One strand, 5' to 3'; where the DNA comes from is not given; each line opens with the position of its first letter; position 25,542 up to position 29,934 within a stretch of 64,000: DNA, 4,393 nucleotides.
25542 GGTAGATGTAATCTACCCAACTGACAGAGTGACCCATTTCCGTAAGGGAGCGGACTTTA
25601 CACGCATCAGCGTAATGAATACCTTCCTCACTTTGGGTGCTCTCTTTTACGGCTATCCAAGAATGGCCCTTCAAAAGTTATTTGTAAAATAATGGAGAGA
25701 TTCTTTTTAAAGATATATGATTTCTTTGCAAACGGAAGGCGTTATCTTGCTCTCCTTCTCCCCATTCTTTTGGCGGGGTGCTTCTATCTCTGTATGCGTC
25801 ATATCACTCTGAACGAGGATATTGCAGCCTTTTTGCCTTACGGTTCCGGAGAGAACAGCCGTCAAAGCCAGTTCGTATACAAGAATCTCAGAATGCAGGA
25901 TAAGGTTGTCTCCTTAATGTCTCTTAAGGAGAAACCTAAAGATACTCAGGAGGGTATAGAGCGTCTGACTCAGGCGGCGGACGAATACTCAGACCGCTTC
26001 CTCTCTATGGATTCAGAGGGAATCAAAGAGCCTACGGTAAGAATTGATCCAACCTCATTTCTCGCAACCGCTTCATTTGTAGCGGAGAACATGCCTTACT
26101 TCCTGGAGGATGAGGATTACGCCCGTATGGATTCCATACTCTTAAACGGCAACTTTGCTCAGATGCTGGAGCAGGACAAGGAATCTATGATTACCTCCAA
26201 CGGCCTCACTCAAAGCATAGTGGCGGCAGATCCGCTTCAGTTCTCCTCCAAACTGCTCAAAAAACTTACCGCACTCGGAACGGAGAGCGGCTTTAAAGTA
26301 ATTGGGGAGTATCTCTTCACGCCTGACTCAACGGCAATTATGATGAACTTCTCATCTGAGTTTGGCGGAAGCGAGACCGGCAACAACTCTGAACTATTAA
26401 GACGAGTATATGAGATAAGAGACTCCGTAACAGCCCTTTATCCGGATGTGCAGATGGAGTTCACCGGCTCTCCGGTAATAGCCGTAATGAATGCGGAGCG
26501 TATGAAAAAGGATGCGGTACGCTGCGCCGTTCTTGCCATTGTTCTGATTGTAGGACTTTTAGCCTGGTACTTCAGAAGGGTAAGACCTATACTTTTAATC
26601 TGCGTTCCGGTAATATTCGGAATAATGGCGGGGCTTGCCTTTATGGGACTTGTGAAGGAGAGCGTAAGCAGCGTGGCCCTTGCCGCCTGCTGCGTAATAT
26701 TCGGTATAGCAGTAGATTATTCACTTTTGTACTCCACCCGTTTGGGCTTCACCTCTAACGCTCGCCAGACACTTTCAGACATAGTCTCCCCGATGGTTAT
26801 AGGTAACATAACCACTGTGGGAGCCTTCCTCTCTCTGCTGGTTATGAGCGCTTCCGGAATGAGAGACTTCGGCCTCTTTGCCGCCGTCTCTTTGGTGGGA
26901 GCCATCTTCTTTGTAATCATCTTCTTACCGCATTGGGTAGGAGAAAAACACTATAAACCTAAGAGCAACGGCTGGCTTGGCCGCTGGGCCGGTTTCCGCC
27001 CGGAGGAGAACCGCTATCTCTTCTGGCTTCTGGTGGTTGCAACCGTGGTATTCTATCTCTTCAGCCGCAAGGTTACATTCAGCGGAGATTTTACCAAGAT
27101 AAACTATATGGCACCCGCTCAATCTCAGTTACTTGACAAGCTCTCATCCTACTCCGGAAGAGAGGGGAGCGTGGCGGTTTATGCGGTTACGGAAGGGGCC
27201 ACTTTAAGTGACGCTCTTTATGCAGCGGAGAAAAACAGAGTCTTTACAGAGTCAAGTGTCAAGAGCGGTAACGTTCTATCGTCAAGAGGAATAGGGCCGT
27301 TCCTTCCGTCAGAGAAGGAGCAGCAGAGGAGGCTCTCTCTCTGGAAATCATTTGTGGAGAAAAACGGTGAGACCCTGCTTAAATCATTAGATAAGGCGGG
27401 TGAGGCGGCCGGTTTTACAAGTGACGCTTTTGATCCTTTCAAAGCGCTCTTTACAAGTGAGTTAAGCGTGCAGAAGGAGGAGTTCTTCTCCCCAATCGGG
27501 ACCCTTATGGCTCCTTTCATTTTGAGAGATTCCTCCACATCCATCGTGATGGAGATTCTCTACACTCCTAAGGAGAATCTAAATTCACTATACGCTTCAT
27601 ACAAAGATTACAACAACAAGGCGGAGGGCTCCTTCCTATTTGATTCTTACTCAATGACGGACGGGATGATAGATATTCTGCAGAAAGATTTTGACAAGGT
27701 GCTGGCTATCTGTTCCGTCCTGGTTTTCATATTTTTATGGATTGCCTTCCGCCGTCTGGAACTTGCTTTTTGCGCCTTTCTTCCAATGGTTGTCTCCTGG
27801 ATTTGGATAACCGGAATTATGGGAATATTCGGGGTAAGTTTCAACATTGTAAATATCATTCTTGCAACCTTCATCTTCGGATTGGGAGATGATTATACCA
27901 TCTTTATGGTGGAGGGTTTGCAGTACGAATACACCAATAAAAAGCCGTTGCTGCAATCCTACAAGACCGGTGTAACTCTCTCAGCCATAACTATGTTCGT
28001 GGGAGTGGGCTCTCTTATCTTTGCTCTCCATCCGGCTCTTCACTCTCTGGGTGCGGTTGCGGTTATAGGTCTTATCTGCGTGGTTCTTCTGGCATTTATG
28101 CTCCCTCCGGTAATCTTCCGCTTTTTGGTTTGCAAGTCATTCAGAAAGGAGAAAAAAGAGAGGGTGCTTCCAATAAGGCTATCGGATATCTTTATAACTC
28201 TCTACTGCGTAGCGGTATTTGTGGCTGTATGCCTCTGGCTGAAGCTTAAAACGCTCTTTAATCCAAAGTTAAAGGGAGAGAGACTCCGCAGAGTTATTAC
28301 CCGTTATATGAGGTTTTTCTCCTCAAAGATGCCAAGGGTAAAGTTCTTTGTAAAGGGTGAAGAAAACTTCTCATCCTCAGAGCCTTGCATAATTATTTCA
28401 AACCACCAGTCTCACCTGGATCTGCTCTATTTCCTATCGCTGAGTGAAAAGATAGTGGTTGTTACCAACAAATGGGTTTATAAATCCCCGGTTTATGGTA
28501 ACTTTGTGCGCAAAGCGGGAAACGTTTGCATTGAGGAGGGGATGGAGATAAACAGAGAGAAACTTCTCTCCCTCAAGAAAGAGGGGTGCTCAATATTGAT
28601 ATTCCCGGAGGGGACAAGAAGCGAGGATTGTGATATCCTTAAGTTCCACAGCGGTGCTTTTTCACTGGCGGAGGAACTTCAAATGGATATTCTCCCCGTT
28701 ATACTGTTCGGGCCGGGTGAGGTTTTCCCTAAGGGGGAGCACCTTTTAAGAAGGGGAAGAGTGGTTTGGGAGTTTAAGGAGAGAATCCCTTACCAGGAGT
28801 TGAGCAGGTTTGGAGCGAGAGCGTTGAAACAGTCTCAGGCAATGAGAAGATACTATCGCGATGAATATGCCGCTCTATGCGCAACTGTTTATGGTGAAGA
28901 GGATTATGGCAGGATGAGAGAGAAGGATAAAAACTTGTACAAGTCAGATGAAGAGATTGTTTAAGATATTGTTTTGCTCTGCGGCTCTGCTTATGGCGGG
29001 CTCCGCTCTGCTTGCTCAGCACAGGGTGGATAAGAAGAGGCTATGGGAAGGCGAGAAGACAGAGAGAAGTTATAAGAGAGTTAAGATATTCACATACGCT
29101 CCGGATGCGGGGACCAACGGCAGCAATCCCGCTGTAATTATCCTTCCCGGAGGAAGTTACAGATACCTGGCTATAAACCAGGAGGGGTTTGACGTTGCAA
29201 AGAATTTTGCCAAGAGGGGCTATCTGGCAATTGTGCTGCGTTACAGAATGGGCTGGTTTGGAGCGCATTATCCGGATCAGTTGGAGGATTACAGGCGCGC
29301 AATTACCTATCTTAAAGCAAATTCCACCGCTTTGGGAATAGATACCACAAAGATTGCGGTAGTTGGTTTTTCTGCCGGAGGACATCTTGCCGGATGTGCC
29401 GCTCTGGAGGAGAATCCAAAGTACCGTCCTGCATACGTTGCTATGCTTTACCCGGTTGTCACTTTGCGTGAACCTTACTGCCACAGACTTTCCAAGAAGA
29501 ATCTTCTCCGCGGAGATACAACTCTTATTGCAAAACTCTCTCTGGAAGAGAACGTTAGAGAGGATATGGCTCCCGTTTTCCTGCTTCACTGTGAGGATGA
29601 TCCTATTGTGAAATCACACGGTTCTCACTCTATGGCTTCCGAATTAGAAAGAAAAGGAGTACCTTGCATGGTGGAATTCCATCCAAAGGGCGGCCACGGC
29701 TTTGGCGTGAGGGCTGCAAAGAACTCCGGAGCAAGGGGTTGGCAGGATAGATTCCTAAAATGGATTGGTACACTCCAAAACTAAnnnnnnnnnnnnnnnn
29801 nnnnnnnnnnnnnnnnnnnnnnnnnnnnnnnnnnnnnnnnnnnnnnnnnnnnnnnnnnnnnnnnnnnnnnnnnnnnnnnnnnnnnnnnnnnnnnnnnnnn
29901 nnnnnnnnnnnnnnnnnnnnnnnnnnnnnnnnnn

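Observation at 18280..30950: Twelve-gene coupled locus joining sugar activation, a FabG/ACP/KS/CLF set, several acyltransferases, GT2 plus flippase-like protein, an MMPL exporter and an esterase. It has an aryl-polyene-like core but no dehydratase or starter enzymes.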

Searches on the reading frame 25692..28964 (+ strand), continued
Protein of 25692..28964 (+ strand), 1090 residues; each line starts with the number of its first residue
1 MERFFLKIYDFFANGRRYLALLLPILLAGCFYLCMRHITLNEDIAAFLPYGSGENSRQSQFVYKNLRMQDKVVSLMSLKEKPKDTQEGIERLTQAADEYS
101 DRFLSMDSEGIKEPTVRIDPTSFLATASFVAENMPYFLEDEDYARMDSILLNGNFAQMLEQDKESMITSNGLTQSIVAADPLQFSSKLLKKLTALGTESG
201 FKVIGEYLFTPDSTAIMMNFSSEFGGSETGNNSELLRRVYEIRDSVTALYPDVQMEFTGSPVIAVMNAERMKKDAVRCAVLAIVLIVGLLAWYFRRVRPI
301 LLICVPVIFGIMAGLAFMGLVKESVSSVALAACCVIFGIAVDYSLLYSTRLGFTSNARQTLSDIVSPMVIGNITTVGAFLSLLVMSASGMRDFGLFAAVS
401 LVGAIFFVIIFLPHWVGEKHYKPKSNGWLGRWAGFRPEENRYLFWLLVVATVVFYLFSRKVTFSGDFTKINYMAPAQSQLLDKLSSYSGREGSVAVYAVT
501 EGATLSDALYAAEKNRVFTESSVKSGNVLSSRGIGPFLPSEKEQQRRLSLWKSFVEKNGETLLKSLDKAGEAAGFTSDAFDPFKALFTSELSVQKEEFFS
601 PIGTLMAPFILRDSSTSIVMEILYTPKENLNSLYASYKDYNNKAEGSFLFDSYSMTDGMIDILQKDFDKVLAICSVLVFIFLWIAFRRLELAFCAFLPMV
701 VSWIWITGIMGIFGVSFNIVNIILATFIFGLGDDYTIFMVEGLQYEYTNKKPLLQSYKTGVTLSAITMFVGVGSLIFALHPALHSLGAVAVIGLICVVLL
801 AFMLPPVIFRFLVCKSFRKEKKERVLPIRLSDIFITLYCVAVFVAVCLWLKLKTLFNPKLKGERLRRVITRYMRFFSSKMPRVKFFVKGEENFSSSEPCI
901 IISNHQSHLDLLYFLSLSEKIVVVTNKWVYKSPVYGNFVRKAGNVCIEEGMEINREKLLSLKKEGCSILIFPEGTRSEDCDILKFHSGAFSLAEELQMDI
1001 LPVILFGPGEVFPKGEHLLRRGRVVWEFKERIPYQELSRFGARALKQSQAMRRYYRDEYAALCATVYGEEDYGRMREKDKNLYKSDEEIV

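Call 65: search_protein_families(library=pfam, proteins=[L044:2456-3820:+, L044:3846-4280:+, L044:5392-5943:+, L044:8669-9289:+, L007:8661-9257:+, L009:8892-9998:+, L012:3708-5420:+, L012:8848-9993:+], max_evalue=0.001)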
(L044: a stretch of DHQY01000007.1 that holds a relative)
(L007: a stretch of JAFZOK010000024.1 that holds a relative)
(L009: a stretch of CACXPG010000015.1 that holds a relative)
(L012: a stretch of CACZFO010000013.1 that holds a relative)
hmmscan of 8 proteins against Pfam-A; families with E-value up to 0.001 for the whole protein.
L044:2456-3820:+ (454 aa): 2 families
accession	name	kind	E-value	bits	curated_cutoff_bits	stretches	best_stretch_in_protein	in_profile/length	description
PF04055.27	Radical_SAM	-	9.2e-18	65.4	29.5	1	199-358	3-164/166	Radical SAM superfamily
PF02310.24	B12-binding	-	9.3e-09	35.6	32.1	1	19-139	10-120/121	B12 binding domain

L044:3846-4280:+ (144 aa): 2 families
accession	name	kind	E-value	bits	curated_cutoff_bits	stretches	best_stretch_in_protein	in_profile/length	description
PF13279.12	4HBT_2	-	7.3e-12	46.2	25.5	1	16-125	2-109/122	Thioesterase-like superfamily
PF03061.28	4HBT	-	0.00013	22.6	20.6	1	23-104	1-75/79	Thioesterase superfamily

L044:5392-5943:+ (183 aa): 0 families

L044:8669-9289:+ (206 aa): 1 family
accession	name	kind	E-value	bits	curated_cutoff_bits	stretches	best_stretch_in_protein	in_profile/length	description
PF03548.22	LolA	-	2.1e-13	50.8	23.6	1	37-205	2-164/165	Outer membrane lipoprotein carrier protein LolA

L007:8661-9257:+ (198 aa): 1 family
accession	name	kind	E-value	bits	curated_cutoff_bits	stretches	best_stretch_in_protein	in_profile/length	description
PF03548.22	LolA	-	1.1e-10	41.9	23.6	1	38-198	2-163/165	Outer membrane lipoprotein carrier protein LolA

L009:8892-9998:+ (368 aa): 2 families
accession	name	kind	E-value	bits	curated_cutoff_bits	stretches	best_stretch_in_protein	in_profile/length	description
PF00535.33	Glycos_transf_2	-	3.7e-12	46.9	23.3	1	131-228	2-102/168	Glycosyl transferase family 2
PF07977.19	FabA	-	4.4e-06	26.8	23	1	19-76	27-84/138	FabA-like domain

L012:3708-5420:+ (570 aa): 3 families
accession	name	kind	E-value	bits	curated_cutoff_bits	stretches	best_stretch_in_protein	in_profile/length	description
PF00109.32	ketoacyl-synt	-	1.7e-11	44.7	20.8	1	133-214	168-251/252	Beta-ketoacyl synthase, N-terminal domain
PF02801.28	Ketoacyl-synt_C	-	2.5e-10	40.8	20.8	1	231-341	4-116/119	Beta-ketoacyl synthase, C-terminal domain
PF08545.16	ACP_syn_III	-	0.00033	20.9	24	0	135-172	3-40/80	3-Oxoacyl-[acyl-carrier-protein (ACP)] synthase III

L012:8848-9993:+ (381 aa): 2 families
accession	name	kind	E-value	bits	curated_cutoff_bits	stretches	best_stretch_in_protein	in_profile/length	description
PF00535.33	Glycos_transf_2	-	7.3e-14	52.5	23.3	1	140-240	2-105/168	Glycosyl transferase family 2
PF07977.19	FabA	-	7.3e-05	22.9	23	1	25-69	19-68/138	FabA-like domain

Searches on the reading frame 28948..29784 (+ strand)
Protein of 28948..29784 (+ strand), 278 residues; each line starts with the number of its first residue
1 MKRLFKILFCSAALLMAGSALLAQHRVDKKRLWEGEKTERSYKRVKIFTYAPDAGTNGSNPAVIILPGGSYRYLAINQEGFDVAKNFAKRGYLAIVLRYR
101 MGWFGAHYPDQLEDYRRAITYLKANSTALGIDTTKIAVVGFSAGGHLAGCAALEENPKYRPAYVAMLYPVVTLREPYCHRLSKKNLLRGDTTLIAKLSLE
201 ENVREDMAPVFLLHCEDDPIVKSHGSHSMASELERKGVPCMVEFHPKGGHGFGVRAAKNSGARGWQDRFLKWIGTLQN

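Call 4: search_protein_families(library=pfam, proteins=[window:28948-29784:+], max_evalue=0.01)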
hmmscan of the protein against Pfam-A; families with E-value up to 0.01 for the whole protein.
window:28948-29784:+ (278 aa): 10 families
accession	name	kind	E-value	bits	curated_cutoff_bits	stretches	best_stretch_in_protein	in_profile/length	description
PF20434.5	BD-FAE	-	3.4e-25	89.2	26.8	1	50-233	4-215/215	BD-FAE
PF07859.19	Abhydrolase_3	-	1e-15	58.6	25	1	92-252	30-208/210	alpha/beta hydrolase fold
PF00326.27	Peptidase_S9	-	1.1e-11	45.1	22.6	1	111-273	44-206/213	Prolyl oligopeptidase family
PF01738.24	DLH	-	5.4e-10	39.6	21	1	114-265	80-206/217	Dienelactone hydrolase family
PF12697.13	Abhydrolase_6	-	6.8e-06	27.3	26.3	1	63-157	1-85/217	Alpha/beta hydrolase family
PF02230.22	Abhydrolase_2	-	0.0002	21.7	23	0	125-159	96-130/217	Phospholipase/Carboxylesterase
PF12146.15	Hydrolase_4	-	0.00029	20.7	27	0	198-236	182-220/239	Serine aminopeptidase, S33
PF00135.34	COesterase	-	0.00047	19.7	27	1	50-153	91-202/515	Carboxylesterase family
PF00561.26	Abhydrolase_1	-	0.0027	17.8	25.8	0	127-161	64-91/245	alpha/beta hydrolase fold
PF02129.25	Peptidase_S15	-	0.005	17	23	0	44-161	4-122/262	X-Pro dipeptidyl-peptidase (S15 family)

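Call 6: search_protein_families(library=ncbifam, proteins=[window:28948-29784:+], max_evalue=0.001)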
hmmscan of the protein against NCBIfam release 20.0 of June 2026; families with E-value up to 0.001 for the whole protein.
window:28948-29784:+ (278 aa): 9 families
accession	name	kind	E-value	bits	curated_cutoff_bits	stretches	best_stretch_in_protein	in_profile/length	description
NF042968.1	AcxylEst_AxeA1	equivalog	2.4e-36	125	700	1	45-256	36-248/459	acetylxylan esterase AxeA1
NF041902.1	pecacetest_PaeX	equivalog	7.8e-36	123.7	550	1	43-277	61-308/318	pectin acetylesterase PaeX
NF052620.1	AryltfaseLP1002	equivalog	2.1e-25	89.6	300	1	50-257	21-238/265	lp_1002 family arylesterase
NF058653.1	LipP1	equivalog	1.7e-15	56.7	350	1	42-175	55-187/300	LipP1 family hormone-sensitive lipase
NF052354.1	EstLipQMycob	equivalog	1.4e-13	50.3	700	1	52-238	157-361/418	esterase LipQ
NF033149.0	CHL_hydrolase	equivalog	2.1e-10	40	500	1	50-170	66-186/310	chloramphenicol hydrolase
NF007547.0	PRK10162.1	equivalog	1e-05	24.7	389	1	45-153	72-176/321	acetyl esterase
NF041556.1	tannase_B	equivalog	0.00033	20.1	300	1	109-161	130-183/463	subtype B tannase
NF047577.1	quino_deg_MhqD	equivalog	0.00047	19.9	325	0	117-173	76-133/195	methylhydroquinone degradation carboxylesterase MhqD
